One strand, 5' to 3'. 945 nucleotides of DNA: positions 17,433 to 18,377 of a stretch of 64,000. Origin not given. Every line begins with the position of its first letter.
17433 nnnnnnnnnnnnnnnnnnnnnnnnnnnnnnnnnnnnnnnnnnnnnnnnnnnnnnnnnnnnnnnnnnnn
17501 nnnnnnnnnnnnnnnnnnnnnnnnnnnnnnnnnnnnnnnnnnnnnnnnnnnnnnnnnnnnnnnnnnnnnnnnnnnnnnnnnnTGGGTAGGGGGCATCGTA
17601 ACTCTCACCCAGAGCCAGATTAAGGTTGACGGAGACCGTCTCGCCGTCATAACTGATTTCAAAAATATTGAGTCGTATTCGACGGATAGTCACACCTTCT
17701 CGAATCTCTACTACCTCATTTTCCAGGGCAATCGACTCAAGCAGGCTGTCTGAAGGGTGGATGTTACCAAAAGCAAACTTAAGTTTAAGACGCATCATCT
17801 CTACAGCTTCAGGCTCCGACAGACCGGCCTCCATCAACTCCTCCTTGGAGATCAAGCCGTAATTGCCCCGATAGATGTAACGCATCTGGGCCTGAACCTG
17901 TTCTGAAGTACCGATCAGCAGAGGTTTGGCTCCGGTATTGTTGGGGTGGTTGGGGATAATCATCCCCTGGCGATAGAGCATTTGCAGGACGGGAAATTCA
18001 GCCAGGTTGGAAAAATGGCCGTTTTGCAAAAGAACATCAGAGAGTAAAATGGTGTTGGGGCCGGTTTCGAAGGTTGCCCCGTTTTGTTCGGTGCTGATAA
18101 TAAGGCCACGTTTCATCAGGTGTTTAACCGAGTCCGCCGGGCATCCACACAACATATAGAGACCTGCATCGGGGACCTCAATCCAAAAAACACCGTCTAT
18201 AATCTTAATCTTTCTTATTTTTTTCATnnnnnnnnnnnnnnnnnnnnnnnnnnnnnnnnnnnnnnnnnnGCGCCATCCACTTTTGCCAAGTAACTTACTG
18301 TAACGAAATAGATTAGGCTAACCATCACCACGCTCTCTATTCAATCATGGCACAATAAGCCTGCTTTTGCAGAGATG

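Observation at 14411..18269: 888-aa fusion of an unknown N-domain, an MBL hydrolase, two cNMP-binding domains and a hemerythrin, co-oriented with a membrane-anchored SBP-fold protein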

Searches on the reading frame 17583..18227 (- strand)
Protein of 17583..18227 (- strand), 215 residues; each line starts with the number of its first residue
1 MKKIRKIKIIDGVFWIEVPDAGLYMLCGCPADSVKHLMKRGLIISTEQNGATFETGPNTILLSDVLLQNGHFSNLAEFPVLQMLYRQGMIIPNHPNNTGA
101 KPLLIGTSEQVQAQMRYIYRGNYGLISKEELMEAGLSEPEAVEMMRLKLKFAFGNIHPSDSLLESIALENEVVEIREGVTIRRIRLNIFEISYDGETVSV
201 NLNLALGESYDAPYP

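Call 43: predict_structure(alignment_id=A3)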
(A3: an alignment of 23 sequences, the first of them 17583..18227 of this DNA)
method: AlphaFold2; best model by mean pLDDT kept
length: 215 residues; sequences in the alignment: 23
mean_pLDDT: 78.5   pTM: 0.74
mean pLDDT of the five models: 78.5, 77.1, 75.8, 74.9, 69.7
residues with pLDDT >= 90: 68; 70-90: 87; 50-70: 42; < 50: 18
segments of 3 or more residues with pLDDT < 50: 71-77, 122-124, 150-157
pLDDT, mean of each block of 10 residues (from residue 1): 90 92 89 79 89 90 66 53 81 83 88 72 58 74 63 47 84 94 93 97 76 60
secondary structure, 60 per line:
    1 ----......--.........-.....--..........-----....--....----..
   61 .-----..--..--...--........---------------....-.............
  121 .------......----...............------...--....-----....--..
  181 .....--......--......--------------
elements in order: E5-10 E13-18 E23-27 H30-39 E45-48 E51-54 E59-61 H80-87 E103-106 H108-121 H128-133 H138-152 E164-167 E173-176 E179-185 E188-193 E196-201

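Call 45: fold_search(model_id=the predicted structure, library=pdb)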
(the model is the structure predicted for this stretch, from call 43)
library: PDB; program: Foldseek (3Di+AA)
matches with E <= 10: 500; with E <= 0.001: 0
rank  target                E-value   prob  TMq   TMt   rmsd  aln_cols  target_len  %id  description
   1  5a0t_B                6.0e-03  0.95  0.34  0.18  10.5       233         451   11  Catalysis and 5' end sensing by ribonuclease RNase J of the metallo- beta-lactamase family (released 2015-08-19)
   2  7bz3_D                9.2e-03  0.95  0.39  0.28  10.6       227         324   15  The mutant variant of PNGM-1. H257 was substituted for alanine to study substrate binding. (released 2021-04-28)
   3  2i7t                  1.8e-02  0.80  0.32  0.19   9.8       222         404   12  Structure of human CPSF-73 (released 2007-01-30)
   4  6m8q_A                3.1e-02  0.60  0.32  0.18   9.1       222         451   12  Cleavage and Polyadenylation Specificity Factor Subunit 3 (CPSF3) in complex with NVP-LTM531 (released 2019-11-27)
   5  2cbn                  3.8e-02  0.80  0.35  0.26   9.1       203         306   11  Crystal structure of ZipD from Escherichia coli (released 2006-02-15)
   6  8gyg_B                4.8e-02  0.85  0.41  0.30   6.3       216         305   14  Purification ,Crystallization and X-ray Diffraction analysis of a novel arysulfatase from Pseudoalteromonas atlantica  (released 2023-10-18)
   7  6q55                  6.6e-02  0.47  0.31  0.16  10.2       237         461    8  Crystal structure of Cryptosporidium hominis CPSF3 in complex with Compound 61 (released 2019-11-20)
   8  3zwf_B                7.9e-02  0.77  0.42  0.36   9.0       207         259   12  Crystal structure of Human tRNase Z, short form (ELAC1). (released 2011-08-10)
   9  5g53_D                7.9e-02  0.09  0.14  0.16  15.9       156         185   10  Structure of the adenosine A2A receptor bound to an engineered G protein (released 2016-08-03)
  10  7xxh_A                1.1e-01  0.11  0.19  0.18  15.0       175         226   11  Cryo-EM structure of the purinergic receptor P2Y1R in complex with 2MeSADP and G11 (released 2023-06-07)
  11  1ww1_A                1.2e-01  0.63  0.37  0.33   6.2       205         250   11  Crystal structure of tRNase Z from Thermotoga maritima (released 2005-02-22)
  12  7ezm_A                1.3e-01  0.11  0.18  0.17  15.6       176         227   12  Cryo-EM structure of an activated Cholecystokinin A receptor (CCKAR)-Gq complex (released 2021-08-25)
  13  3vhl_B                1.6e-01  0.06  0.13  0.14  16.1       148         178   10  Crystal structure of the DHR-2 domain of DOCK8 in complex with Cdc42 (T17N mutant) (released 2012-06-20)
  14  6cqs                  1.8e-01  0.11  0.21  0.19  13.7       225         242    9  Sediminispirochaeta smaragdinae SPS-1 metallo-beta-lactamase (released 2018-08-29)
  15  7vie_D                2.1e-01  0.05  0.13  0.13  15.7       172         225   12  Cryo-EM structure of Gi coupled Sphingosine 1-phosphate receptor bound with S1P (released 2022-09-28)
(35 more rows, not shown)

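Call 46: search_protein_representatives(alignment_id=A3)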
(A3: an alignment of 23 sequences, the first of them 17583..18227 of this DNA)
Query: 23 sequences, 215 profile positions. Proteins with E-value up to 0.001 (for the whole library): 286; up to 1e-10: 230; up to 1e-30: 140. The best 150 are listed.
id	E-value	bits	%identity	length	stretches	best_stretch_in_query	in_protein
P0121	2.9e-102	356.7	-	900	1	1-214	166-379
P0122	5.8e-102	355.8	-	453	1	3-214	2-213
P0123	7.0e-101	352.2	-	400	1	2-215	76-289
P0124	8.6e-96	335.6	-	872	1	1-215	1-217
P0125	1.3e-95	335.0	-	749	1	1-215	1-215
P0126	5.9e-95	332.8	-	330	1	4-215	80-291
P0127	1.4e-94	331.7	-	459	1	2-215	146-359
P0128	2.0e-93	327.8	-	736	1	3-214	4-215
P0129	2.3e-93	327.6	-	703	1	2-215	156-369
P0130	5.1e-93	326.5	-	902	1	1-214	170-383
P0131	7.7e-92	322.7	-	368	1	5-215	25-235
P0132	1.7e-91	321.5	-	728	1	4-214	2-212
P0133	2.0e-89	314.8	-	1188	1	1-215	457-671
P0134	6.4e-89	313.1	-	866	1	1-214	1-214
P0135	7.2e-88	309.7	-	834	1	4-214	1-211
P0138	4.6e-87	307.0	-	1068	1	1-215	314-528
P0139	1.2e-86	305.7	-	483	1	1-215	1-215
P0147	1.0e-83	296.1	-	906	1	3-215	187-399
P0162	4.0e-77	274.6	-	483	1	1-214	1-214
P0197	1.5e-61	223.7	-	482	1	1-214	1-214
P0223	3.2e-45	170.3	-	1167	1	1-204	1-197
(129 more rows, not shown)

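Call 48: search_protein_families(library=pfam, proteins=[P0121, P0130, P0133, P0138, P0223, P0139, P0162, P0197, P0129, P0147], max_evalue=0.01)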
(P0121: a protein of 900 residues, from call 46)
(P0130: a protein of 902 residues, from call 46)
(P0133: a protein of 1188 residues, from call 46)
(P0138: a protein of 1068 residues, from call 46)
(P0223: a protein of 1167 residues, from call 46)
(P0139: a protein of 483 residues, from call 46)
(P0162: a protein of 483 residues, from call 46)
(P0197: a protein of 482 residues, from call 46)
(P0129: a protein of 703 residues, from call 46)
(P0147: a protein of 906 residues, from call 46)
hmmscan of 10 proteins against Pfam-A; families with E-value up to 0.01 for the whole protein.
P0121 (900 aa): 4 families
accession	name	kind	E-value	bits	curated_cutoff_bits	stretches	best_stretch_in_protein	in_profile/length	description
PF00027.35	cNMP_binding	-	9.3e-21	74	27.5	2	677-759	2-88/89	Cyclic nucleotide-binding domain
PF00072.30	Response_reg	-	5.5e-17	62.4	30.2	1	22-135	1-110/111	Response regulator receiver domain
PF12706.13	Lactamase_B_2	-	1.2e-08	35.2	27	1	421-497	4-83/200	Beta-lactamase superfamily domain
PF00753.33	Lactamase_B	-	2.5e-06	28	22.7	1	417-463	15-65/196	Metallo-beta-lactamase superfamily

P0130 (902 aa): 6 families
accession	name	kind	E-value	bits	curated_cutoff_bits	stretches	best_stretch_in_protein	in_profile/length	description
PF00072.30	Response_reg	-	8.5e-24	84.3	30.2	1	18-128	1-110/111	Response regulator receiver domain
PF00027.35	cNMP_binding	-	1.2e-16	60.8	27.5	2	817-879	18-84/89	Cyclic nucleotide-binding domain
PF12706.13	Lactamase_B_2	-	8.9e-09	35.7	27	1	422-558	1-147/200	Beta-lactamase superfamily domain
PF00753.33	Lactamase_B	-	1.6e-07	31.9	22.7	1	420-480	14-78/196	Metallo-beta-lactamase superfamily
PF23023.1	Anti-Pycsar_Apyc1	-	0.00021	21.3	50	1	415-475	23-80/250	Anti-Pycsar protein Apyc1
PF23198.2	PDE8A_N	-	0.004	17.5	29.6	1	42-125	38-117/147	PDE8A-like, N-terminal domain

P0133 (1188 aa): 4 families
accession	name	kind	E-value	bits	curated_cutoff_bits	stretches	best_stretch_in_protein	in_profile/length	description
PF05226.16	CHASE2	-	2.1e-55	188.5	26.3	1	26-367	6-251/257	CHASE2 domain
PF00027.35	cNMP_binding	-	4.7e-18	65.4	27.5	2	967-1049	3-89/89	Cyclic nucleotide-binding domain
PF00753.33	Lactamase_B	-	8.6e-05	23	22.7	1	721-755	33-66/196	Metallo-beta-lactamase superfamily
PF12706.13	Lactamase_B_2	-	0.00045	20.3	27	1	727-799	25-94/200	Beta-lactamase superfamily domain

P0138 (1068 aa): 4 families
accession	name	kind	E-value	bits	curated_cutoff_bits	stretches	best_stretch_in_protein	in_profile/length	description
PF00497.25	SBP_bac_3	-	2.2e-17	63.5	26.4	1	35-252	2-130/132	Bacterial extracellular solute-binding proteins, family 3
PF00027.35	cNMP_binding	-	6.1e-10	39.4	27.5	1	985-1048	18-85/89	Cyclic nucleotide-binding domain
PF12706.13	Lactamase_B_2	-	3.9e-09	36.8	27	1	568-668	3-108/200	Beta-lactamase superfamily domain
PF00753.33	Lactamase_B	-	1.9e-06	28.4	22.7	1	565-612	15-66/196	Metallo-beta-lactamase superfamily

P0223 (1167 aa): 3 families
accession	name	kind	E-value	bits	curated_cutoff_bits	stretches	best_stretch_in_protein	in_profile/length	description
PF00027.35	cNMP_binding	-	2.8e-26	91.8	27.5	2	759-844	3-88/89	Cyclic nucleotide-binding domain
PF00753.33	Lactamase_B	-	2.6e-06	28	22.7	1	242-293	13-68/196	Metallo-beta-lactamase superfamily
PF12706.13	Lactamase_B_2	-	4.6e-06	26.8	27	1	249-311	5-74/200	Beta-lactamase superfamily domain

P0139 (483 aa): 3 families
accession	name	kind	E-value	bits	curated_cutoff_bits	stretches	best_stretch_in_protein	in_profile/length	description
PF00753.33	Lactamase_B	-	1.1e-09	38.9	22.7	1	248-299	11-66/196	Metallo-beta-lactamase superfamily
PF12706.13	Lactamase_B_2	-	1.2e-08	35.3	27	1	255-343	3-94/200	Beta-lactamase superfamily domain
PF23023.1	Anti-Pycsar_Apyc1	-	3.9e-06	26.9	50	1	246-338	23-121/250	Anti-Pycsar protein Apyc1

P0162 (483 aa): 3 families
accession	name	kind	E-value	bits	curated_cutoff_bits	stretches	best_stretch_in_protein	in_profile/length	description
PF00753.33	Lactamase_B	-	1.1e-11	45.5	22.7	1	240-297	3-64/196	Metallo-beta-lactamase superfamily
PF12706.13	Lactamase_B_2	-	5.6e-06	26.5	27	1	254-318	2-71/200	Beta-lactamase superfamily domain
PF16661.11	Lactamase_B_6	-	0.005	16.7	27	1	247-314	1-76/193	Metallo-beta-lactamase superfamily domain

P0197 (482 aa): 2 families
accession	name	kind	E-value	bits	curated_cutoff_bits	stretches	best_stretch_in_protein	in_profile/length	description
PF00753.33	Lactamase_B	-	2.7e-08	34.4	22.7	1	241-299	4-66/196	Metallo-beta-lactamase superfamily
PF12706.13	Lactamase_B_2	-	2.3e-05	24.5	27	1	256-347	4-98/200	Beta-lactamase superfamily domain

P0129 (703 aa): 4 families
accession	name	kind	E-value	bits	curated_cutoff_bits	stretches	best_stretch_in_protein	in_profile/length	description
PF00072.30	Response_reg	-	1.3e-23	83.7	30.2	1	9-120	1-110/111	Response regulator receiver domain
PF12706.13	Lactamase_B_2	-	2.1e-07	31.2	27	1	410-543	4-147/200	Beta-lactamase superfamily domain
PF00753.33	Lactamase_B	-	2.4e-05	24.8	22.7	1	399-451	8-64/196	Metallo-beta-lactamase superfamily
PF23198.2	PDE8A_N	-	0.0021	18.5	29.6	1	29-98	34-103/147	PDE8A-like, N-terminal domain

P0147 (906 aa): 6 families
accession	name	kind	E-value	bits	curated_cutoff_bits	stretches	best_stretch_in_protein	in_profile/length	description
PF00027.35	cNMP_binding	-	6.9e-11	42.4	27.5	1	698-779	4-89/89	Cyclic nucleotide-binding domain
PF13185.12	GAF_2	-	1.4e-08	35.4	28.6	1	26-162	3-135/136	GAF domain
PF00753.33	Lactamase_B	-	1.5e-08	35.2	22.7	1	423-480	2-63/196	Metallo-beta-lactamase superfamily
PF01590.32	GAF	-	2.6e-08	34.9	22.4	1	26-159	1-130/133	GAF domain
PF12706.13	Lactamase_B_2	-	5.9e-07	29.7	27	1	440-593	4-167/200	Beta-lactamase superfamily domain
PF23023.1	Anti-Pycsar_Apyc1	-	0.0079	16.1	50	0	434-503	27-93/250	Anti-Pycsar protein Apyc1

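Call 55: search_solved_structures(query=A3, max_evalue=10)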
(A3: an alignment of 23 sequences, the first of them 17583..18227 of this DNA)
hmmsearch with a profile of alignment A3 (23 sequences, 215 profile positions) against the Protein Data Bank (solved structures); distinct sequences matched with E-value up to 10: 0.

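Call 76: list_cluster_members(proteins=[P0121, P0130, P0133, P0138, P0147, P0223, P0139, P0162, P0197, P0125])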
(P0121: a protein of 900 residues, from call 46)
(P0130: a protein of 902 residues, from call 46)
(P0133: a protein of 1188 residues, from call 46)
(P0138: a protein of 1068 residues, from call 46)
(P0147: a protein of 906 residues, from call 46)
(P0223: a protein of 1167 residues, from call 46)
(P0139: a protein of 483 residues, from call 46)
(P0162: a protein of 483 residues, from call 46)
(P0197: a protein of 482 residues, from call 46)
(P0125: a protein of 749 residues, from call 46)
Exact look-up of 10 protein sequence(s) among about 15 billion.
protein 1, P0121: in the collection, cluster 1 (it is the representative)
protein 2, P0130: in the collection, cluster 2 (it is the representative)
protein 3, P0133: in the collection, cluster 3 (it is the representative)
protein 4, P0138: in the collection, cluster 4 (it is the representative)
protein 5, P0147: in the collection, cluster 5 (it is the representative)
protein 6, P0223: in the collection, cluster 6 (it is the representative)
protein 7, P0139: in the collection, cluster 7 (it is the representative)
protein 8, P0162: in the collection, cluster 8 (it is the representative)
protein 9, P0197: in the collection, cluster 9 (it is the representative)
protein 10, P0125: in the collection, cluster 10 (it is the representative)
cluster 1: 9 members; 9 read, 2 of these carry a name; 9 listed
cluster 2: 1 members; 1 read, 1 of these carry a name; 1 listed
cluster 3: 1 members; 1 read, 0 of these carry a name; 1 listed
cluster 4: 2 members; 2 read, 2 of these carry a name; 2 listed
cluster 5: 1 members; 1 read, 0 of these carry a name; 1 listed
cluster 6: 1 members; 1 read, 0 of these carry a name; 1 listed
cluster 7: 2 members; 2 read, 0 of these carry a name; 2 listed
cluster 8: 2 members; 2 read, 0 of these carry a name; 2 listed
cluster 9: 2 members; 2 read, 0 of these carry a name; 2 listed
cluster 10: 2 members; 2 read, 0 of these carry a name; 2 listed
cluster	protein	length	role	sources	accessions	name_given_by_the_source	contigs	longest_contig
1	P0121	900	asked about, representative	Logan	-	-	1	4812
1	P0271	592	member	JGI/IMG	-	hemerythrin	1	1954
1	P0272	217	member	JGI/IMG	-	hemerythrin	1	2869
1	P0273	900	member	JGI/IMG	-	-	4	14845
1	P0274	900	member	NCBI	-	-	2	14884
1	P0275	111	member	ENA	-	-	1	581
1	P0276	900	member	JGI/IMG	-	-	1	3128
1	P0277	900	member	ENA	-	-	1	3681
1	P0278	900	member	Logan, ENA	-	-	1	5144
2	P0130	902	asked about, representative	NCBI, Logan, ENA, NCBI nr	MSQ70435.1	MAG: response regulator [Betaproteobacteria bacterium] | response regulator [Betaproteobacteria bacterium]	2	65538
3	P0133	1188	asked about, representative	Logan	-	-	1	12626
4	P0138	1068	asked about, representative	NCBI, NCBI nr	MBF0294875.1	MAG: transporter substrate-binding domain-containing protein [Magnetococcales bacterium] | transporter substrate-binding domain-containing protein [Magnetococcales bacterium]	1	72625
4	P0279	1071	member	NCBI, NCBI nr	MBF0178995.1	MAG: transporter substrate-binding domain-containing protein [Magnetococcales bacterium] | transporter substrate-binding domain-containing protein [Magnetococcales bacterium]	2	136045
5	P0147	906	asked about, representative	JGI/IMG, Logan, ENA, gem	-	-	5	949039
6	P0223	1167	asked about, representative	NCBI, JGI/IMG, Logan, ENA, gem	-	-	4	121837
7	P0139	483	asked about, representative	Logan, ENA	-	-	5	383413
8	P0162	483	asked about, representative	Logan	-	-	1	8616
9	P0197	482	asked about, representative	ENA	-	-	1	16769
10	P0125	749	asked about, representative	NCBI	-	-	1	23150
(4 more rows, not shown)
